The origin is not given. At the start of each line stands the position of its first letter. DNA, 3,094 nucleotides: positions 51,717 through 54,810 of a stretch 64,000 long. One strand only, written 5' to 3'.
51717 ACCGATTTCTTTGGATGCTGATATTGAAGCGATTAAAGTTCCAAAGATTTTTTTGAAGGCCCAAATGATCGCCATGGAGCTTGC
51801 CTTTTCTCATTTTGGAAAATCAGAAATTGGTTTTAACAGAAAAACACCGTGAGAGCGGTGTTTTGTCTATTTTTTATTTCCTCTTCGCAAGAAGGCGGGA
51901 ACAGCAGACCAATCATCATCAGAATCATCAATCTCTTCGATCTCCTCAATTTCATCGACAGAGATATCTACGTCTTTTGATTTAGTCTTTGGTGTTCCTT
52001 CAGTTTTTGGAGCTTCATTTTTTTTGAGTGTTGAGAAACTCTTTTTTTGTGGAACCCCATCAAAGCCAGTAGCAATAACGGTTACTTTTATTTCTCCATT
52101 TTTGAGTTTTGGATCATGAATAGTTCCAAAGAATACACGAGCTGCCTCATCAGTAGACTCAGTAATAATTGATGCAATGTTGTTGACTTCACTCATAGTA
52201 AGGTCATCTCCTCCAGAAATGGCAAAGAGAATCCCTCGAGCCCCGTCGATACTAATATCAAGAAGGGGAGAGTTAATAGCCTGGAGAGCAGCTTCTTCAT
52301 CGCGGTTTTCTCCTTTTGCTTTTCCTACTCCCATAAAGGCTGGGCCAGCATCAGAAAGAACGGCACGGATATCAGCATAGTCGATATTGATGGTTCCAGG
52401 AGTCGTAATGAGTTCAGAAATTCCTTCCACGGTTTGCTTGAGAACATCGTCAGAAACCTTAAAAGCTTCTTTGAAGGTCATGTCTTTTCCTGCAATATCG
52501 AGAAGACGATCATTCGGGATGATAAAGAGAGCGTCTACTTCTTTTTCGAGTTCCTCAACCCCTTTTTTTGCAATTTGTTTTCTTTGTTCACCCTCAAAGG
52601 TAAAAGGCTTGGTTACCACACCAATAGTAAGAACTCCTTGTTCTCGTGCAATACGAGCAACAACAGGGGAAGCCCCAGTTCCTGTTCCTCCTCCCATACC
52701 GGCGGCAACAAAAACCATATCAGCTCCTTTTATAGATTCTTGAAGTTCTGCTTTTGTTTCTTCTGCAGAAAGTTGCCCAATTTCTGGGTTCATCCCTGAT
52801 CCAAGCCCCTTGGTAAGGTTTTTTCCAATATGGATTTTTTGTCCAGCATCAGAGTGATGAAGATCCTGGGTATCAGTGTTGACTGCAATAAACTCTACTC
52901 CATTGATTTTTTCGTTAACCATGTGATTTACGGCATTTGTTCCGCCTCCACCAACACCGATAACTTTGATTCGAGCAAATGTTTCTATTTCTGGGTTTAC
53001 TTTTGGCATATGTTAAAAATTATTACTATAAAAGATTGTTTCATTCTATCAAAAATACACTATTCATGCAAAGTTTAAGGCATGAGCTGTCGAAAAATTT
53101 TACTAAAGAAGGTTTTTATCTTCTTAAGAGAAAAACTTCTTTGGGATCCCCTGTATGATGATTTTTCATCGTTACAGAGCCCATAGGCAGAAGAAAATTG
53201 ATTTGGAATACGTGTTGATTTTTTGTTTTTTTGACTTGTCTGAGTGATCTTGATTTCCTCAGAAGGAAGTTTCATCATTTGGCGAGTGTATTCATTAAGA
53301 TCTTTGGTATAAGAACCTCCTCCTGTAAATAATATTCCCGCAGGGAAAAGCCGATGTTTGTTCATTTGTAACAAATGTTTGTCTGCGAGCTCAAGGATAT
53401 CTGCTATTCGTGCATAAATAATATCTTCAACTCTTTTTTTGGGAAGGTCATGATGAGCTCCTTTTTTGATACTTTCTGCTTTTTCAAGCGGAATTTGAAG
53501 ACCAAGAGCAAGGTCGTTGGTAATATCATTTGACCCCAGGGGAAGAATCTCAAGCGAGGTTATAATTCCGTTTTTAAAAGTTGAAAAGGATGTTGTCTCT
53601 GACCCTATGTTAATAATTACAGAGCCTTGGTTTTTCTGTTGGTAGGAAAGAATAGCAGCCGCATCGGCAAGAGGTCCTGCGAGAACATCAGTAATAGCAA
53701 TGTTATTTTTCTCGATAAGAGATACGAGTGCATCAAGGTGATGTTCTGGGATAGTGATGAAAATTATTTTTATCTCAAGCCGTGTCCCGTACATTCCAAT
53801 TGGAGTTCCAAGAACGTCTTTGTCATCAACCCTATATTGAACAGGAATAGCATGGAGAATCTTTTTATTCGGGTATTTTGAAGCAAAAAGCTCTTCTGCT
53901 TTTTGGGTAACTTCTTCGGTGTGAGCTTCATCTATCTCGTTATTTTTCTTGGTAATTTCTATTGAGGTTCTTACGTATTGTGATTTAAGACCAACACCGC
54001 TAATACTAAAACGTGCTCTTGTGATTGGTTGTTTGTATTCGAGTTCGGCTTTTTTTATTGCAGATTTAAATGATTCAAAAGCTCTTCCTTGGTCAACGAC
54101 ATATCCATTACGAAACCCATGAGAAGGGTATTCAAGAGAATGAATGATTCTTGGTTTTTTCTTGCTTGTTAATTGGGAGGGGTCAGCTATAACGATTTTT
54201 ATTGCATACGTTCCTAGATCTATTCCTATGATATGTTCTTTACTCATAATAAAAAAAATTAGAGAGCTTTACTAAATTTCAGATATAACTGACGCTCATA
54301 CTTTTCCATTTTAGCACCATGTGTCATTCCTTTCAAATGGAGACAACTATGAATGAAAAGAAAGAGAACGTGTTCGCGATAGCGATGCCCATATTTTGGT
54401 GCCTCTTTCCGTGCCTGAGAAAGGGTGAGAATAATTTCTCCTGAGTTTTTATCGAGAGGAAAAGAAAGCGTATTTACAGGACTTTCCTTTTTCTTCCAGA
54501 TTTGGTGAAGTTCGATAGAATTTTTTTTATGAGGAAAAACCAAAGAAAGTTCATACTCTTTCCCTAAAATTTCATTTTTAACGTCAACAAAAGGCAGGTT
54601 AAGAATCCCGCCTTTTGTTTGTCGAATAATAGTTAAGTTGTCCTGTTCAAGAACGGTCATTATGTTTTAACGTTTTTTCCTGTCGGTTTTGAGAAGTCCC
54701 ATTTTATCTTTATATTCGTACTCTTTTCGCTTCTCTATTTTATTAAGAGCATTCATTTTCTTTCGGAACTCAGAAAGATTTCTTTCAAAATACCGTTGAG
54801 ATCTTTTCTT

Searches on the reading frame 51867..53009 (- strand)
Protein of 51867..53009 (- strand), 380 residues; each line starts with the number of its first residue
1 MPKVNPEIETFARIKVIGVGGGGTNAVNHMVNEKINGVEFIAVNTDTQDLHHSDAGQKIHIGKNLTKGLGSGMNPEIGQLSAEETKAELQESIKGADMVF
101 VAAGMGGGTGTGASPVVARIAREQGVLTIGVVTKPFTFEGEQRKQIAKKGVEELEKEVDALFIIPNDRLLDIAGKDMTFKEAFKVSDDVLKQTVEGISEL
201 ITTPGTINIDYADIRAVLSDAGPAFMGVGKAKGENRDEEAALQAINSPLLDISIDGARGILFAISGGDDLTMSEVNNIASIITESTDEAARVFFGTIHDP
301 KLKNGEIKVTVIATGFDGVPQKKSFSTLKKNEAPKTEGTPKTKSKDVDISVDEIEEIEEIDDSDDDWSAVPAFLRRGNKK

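Call 12: search_protein_families(library=pfam, proteins=[window:51867-53009:-], max_evalue=0.001)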
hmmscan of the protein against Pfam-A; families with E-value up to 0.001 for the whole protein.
window:51867-53009:- (380 aa): 2 families
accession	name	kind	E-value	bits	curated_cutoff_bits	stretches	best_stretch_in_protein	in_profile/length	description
PF00091.31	Tubulin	-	9.2e-50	170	33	1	13-173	1-189/190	Tubulin/FtsZ family, GTPase domain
PF12327.13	FtsZ_C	-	7.8e-33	113.1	27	1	222-317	1-95/95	FtsZ family, C-terminal domain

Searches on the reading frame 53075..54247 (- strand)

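Call 12: search_protein_families(library=pfam, proteins=[window:53075-54247:-], max_evalue=0.001)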
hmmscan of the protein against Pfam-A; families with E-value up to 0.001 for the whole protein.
window:53075-54247:- (390 aa): 4 families
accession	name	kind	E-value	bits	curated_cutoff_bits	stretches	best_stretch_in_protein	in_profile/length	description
PF14450.12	FtsA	-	1.6e-19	70.9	31.8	1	210-341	1-114/127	Cell division protein FtsA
PF02491.25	SHS2_FTSA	-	2e-16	60.5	25.4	1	87-165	4-79/79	SHS2 domain inserted in FTSA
PF11104.14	PilM_2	-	4.2e-05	23.1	27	1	197-333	170-306/340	Type IV pilus assembly protein PilM;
PF06723.19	MreB_Mbl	-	0.00053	19.4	27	0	270-329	239-301/327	MreB/Mbl protein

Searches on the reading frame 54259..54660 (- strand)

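Call 91: search_protein_families(library=pfam, proteins=[window:54259-54660:-], max_evalue=0.001)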
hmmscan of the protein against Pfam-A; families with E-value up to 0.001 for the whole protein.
window:54259-54660:- (133 aa): 1 family
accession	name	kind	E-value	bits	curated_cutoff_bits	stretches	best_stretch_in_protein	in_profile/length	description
PF02130.23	YbeY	-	6.6e-19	68.5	25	1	28-120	20-115/129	Endoribonuclease YbeY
